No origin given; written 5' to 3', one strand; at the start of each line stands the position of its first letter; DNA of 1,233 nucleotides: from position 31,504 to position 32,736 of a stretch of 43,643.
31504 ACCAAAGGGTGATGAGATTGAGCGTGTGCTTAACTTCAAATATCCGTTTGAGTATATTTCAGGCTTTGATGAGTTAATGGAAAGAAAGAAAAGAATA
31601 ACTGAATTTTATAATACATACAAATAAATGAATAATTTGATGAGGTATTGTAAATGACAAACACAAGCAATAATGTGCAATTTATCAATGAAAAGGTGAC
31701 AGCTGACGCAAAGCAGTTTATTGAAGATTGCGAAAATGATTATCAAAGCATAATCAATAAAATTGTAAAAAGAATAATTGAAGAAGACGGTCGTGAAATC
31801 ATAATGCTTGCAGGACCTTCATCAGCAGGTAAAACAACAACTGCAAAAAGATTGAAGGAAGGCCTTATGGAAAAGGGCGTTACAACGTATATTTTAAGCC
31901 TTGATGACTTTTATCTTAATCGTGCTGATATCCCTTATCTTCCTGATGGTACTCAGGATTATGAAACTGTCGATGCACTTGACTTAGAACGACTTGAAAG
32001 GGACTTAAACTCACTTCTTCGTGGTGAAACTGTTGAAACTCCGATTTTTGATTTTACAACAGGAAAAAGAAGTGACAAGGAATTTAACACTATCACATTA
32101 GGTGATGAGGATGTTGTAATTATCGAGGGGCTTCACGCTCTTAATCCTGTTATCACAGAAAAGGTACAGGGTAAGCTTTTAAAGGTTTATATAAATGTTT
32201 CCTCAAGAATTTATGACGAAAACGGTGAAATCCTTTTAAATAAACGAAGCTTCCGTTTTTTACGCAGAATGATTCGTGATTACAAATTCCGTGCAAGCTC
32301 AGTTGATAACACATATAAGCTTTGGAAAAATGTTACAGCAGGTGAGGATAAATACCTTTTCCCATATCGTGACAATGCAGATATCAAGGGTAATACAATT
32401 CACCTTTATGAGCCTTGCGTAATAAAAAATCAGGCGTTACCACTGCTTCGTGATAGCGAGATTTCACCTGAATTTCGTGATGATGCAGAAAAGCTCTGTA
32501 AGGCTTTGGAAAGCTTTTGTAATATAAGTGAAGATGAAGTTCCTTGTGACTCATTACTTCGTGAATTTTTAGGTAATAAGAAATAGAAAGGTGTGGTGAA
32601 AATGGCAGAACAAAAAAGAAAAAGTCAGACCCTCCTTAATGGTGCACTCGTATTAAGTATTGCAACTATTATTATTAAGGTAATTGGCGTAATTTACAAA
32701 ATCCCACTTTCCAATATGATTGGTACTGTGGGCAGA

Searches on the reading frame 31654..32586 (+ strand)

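Call 100: search_protein_families(library=pfam, proteins=[window:31654-32586:+], max_evalue=0.00001)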
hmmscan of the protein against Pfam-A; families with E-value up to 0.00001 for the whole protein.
window:31654-32586:+ (310 aa): 1 family
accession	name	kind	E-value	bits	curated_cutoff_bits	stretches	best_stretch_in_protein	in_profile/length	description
PF00485.24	PRK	-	7.6e-17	62.2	22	1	49-244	1-185/196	Phosphoribulokinase / Uridine kinase family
